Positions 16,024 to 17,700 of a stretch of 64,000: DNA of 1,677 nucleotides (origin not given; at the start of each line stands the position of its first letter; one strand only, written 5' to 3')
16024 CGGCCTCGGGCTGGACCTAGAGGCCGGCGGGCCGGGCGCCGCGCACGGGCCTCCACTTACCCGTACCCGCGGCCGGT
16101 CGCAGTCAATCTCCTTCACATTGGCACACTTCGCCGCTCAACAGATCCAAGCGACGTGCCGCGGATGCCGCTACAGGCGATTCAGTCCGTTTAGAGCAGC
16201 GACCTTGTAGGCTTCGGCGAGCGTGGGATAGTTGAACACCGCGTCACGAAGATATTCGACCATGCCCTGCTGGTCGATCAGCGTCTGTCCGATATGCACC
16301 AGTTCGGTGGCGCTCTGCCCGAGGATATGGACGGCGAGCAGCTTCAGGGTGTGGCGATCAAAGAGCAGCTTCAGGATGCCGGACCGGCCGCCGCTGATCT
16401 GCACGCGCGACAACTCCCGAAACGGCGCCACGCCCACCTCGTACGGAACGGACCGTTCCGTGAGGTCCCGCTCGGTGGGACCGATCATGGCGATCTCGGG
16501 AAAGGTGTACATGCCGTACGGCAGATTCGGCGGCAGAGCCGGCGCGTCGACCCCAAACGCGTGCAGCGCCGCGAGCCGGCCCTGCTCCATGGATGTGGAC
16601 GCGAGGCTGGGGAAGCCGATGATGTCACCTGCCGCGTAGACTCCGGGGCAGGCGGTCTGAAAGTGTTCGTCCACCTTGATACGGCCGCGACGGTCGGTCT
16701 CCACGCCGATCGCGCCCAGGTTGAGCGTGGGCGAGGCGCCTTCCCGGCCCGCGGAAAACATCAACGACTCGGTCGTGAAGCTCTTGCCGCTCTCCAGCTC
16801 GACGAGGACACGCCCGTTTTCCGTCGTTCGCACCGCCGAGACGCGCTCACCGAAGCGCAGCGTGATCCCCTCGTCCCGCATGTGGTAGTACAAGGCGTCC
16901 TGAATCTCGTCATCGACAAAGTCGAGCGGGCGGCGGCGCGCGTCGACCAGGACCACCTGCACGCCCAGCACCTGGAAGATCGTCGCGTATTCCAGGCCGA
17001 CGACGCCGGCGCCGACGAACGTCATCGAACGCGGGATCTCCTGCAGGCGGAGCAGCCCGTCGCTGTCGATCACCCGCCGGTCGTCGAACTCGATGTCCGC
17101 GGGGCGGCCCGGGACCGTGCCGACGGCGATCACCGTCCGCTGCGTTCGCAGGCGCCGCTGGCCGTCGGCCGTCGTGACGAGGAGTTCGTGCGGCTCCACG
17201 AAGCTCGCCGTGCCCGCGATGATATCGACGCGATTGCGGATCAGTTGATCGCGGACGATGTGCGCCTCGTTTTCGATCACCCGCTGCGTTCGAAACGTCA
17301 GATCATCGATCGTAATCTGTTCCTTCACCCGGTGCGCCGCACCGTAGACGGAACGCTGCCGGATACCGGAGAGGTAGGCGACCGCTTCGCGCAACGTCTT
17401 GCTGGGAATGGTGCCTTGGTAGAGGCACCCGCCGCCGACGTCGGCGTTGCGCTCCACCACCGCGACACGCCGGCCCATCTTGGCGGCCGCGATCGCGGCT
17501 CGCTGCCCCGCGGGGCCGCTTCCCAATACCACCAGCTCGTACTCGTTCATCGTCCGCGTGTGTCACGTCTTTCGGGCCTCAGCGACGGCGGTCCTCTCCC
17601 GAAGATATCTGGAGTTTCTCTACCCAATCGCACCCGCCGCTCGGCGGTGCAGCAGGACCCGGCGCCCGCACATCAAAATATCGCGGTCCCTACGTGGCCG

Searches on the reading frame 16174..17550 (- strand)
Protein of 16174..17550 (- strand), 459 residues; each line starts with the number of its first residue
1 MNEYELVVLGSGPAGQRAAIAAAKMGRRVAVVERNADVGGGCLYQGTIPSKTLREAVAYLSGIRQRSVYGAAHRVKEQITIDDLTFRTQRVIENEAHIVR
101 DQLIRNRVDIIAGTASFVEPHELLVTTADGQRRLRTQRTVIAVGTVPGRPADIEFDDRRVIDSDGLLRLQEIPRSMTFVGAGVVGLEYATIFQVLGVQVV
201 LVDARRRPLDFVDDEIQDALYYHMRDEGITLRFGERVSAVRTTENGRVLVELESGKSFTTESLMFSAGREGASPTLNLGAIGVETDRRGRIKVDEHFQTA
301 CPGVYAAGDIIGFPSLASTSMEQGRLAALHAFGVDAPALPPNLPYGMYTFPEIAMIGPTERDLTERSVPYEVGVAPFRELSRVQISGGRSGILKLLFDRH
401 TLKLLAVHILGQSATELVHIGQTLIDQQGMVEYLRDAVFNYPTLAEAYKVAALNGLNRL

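Call 14: find_encoding_contigs(protein=window:16174-17550:-, flank=10000, max_places=4)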
Protein window:16174-17550:- (459 aa): 4 contigs read that carry it; 2 places shown.
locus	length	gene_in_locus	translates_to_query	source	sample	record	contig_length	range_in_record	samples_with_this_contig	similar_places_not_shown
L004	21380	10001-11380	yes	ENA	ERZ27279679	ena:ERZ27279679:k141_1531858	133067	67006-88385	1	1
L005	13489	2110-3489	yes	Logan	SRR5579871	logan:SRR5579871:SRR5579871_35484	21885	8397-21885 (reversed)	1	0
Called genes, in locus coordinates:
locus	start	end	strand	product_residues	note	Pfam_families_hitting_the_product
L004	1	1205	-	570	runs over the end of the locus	PF00528:BPD_transp_1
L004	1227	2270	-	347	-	PF01547:SBP_bac_1, PF13531:SBP_bac_11, PF13416:SBP_bac_8, PF13343:SBP_bac_6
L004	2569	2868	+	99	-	PF01381:HTH_3 (weak)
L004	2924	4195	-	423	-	PF07690:MFS_1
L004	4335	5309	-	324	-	PF01590:GAF, PF13185:GAF_2, PF13492:GAF_3, PF00990:GGDEF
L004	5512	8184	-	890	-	PF22422:MGH1-like_GH, PF03200:Glyco_hydro_63 (faint), PF22422:MGH1-like_GH (weak)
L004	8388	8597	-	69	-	-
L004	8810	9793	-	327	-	PF11741:AMIN (weak)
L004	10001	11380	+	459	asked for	PF00890:FAD_binding_2 (faint), PF01134:GIDA (faint), PF01262:AlaDh_PNT_C (faint), PF02737:3HCDH_N (faint), PF07992:Pyr_redox_2, PF12831:FAD_oxidored, PF00070:Pyr_redox, PF02852:Pyr_redox_dim, +3 more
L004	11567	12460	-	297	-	-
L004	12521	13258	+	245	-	-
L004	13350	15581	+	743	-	PF01321:Creatinase_N, PF00557:Peptidase_M24, PF00990:GGDEF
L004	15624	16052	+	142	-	PF00190:Cupin_1 (weak), PF07883:Cupin_2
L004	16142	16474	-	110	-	-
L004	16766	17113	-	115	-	PF01329:Pterin_4a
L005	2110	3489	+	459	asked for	PF00890:FAD_binding_2 (faint), PF01134:GIDA (faint), PF01262:AlaDh_PNT_C (faint), PF02737:3HCDH_N (faint), PF07992:Pyr_redox_2, PF12831:FAD_oxidored, PF00070:Pyr_redox, PF02852:Pyr_redox_dim, +3 more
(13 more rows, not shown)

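Call 43: list_cluster_members(proteins=[window:16174-17550:-, L007:7230-8228:+, window:11502-11927:-, P0020])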
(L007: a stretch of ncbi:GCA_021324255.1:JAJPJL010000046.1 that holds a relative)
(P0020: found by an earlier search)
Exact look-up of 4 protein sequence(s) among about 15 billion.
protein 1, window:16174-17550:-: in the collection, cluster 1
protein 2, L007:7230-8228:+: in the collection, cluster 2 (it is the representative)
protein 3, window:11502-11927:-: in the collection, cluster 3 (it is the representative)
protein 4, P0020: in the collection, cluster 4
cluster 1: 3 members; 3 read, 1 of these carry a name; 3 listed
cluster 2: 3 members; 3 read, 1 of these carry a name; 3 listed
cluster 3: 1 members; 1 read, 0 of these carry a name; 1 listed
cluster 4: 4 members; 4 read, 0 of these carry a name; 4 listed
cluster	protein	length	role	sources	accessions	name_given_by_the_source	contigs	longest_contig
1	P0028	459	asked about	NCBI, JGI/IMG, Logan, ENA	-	-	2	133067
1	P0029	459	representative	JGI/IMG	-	NAD(P) transhydrogenase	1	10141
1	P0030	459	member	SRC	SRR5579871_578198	-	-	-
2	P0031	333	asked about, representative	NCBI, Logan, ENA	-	-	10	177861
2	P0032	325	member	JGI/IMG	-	diguanylate cyclase (GGDEF)-like protein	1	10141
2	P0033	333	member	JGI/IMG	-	-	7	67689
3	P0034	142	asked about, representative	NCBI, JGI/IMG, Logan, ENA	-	-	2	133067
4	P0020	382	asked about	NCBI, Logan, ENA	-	-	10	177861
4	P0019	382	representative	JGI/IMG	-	-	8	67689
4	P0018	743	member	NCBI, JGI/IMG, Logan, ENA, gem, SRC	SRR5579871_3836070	-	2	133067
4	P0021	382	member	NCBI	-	-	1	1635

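Call 44: find_encoding_contigs(protein=P0032, flank=8000, max_places=5)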
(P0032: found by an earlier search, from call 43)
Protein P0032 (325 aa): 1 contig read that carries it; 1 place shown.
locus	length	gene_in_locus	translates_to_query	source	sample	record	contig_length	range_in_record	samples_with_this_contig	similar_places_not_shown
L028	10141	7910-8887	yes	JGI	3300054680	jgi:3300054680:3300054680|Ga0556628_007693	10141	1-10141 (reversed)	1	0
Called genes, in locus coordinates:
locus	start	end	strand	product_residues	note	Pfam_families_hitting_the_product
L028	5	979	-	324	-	PF01590:GAF, PF13185:GAF_2, PF13492:GAF_3 (weak), PF00990:GGDEF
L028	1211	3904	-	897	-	PF22422:MGH1-like_GH, PF03200:Glyco_hydro_63 (faint)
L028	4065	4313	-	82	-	-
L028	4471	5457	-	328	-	PF11741:AMIN (weak)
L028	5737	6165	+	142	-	PF07291:MauE (weak), PF07681:DoxX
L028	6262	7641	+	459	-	PF00890:FAD_binding_2 (faint), PF01134:GIDA (faint), PF01262:AlaDh_PNT_C (faint), PF02737:3HCDH_N (faint), PF07992:Pyr_redox_2, PF12831:FAD_oxidored, PF00070:Pyr_redox, PF02852:Pyr_redox_dim, +3 more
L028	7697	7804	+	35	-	-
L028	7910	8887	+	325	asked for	PF00990:GGDEF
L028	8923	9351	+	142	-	PF00190:Cupin_1 (weak), PF07883:Cupin_2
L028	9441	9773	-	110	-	-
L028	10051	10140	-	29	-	?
